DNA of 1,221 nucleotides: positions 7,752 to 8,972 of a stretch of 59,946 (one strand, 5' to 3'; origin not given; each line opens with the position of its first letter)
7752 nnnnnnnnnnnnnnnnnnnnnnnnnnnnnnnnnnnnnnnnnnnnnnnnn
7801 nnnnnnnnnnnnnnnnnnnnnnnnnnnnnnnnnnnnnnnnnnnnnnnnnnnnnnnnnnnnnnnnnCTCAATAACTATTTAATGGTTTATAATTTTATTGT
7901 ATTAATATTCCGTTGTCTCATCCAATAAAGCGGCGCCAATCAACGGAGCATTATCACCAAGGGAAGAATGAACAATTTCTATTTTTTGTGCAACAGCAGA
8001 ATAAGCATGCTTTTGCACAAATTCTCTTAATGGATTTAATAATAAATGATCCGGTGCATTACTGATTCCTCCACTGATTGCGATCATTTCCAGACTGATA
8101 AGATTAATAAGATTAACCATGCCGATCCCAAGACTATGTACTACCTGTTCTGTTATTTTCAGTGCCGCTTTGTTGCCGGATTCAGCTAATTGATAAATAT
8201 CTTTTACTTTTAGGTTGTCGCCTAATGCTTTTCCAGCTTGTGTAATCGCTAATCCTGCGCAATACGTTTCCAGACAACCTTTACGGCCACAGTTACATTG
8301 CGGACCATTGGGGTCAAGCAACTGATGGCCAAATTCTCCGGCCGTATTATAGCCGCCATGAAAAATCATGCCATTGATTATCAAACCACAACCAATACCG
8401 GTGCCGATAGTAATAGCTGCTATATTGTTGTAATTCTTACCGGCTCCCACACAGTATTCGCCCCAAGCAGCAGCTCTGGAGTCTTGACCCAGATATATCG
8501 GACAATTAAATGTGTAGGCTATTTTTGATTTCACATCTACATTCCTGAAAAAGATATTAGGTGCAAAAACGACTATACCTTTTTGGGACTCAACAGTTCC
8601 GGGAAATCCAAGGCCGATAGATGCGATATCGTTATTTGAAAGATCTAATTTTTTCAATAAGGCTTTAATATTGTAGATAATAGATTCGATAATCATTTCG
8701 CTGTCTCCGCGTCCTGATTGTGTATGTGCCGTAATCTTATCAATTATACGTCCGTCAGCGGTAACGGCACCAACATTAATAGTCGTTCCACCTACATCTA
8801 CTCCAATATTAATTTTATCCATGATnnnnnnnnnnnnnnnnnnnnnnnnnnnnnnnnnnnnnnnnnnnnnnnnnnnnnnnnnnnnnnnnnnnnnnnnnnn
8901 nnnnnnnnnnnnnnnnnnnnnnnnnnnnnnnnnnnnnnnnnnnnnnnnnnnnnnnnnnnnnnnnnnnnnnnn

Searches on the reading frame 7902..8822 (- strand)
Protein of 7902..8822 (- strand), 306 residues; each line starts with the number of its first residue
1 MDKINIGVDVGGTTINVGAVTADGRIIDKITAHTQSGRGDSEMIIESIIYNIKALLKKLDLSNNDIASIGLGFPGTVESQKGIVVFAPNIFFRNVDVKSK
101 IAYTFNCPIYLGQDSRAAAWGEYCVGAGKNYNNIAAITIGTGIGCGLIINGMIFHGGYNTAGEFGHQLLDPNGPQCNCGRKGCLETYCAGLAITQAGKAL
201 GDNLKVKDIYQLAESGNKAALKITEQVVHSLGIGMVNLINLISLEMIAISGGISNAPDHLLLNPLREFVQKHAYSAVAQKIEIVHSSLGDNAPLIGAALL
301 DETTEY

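Call 8: search_protein_families(library=pfam, proteins=[window:7902-8822:-], max_evalue=0.001)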
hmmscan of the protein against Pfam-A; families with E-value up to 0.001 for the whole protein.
window:7902-8822:- (306 aa): 2 families
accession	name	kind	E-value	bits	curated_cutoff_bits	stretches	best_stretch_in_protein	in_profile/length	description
PF00480.26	ROK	-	1.9e-74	251.3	22.9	1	6-300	2-290/294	ROK family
PF01869.26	BcrAD_BadFG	-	7.9e-06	26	31.5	1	6-78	1-74/271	BadF/BadG/BcrA/BcrD ATPase family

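Call 44: search_protein_families(library=ncbifam, proteins=[window:7902-8822:-], max_evalue=0.00001)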
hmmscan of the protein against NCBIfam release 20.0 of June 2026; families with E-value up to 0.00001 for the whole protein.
window:7902-8822:- (306 aa): 13 families
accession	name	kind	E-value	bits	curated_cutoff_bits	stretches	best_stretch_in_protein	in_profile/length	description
TIGR00744.1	ROK_glcA_fam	subfamily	2.9e-60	204.2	260.35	1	6-302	1-309/318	ROK family glucokinase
NF047937.1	TransRegNagC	equivalog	2.7e-44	152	650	1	6-300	82-383/399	DNA-binding transcriptional regulator NagC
NF007251.0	PRK09698.1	equivalog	2.8e-41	141.7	253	1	2-301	5-296/304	allose kinase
NF003461.0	PRK05082.1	subfamily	1.7e-39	135.9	283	1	6-303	4-288/291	N-acetylmannosamine kinase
NF049930.1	TransRegMlc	equivalog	6.3e-36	124.5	530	1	40-302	120-391/405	sugar metabolism global transcriptional regulator Mlc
NF047821.1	NactlManKinNanK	equivalog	9.6e-34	117.2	450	1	6-301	4-286/288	N-acetylmannosamine kinase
NF007108.0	PRK09557.1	equivalog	3.5e-32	111.9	443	1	4-301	2-300/303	fructokinase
NF009835.0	PRK13310.1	equivalog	2.2e-29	102.7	380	1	6-301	3-300/303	N-acetylglucosamine kinase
NF045551.1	GK_Pyrobac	equivalog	3e-28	99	500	1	6-300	3-279/294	ATP-dependent glucokinase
NF042998.1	bglucokin_BglK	equivalog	6e-26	91.4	550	1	8-298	6-282/291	beta-glucoside kinase BglK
NF009836.0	PRK13311.1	equivalog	4.6e-14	52.3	551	1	6-242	3-244/256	N-acetyl-D-glucosamine kinase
NF045550.1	FrctkaseScrK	equivalog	8e-13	48.5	400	1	7-206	7-207/293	fructokinase ScrK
NF045942.1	PolPhglucPhase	equivalog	6.8e-10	39.1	250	1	6-167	3-154/242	polyphosphate--glucose phosphotransferase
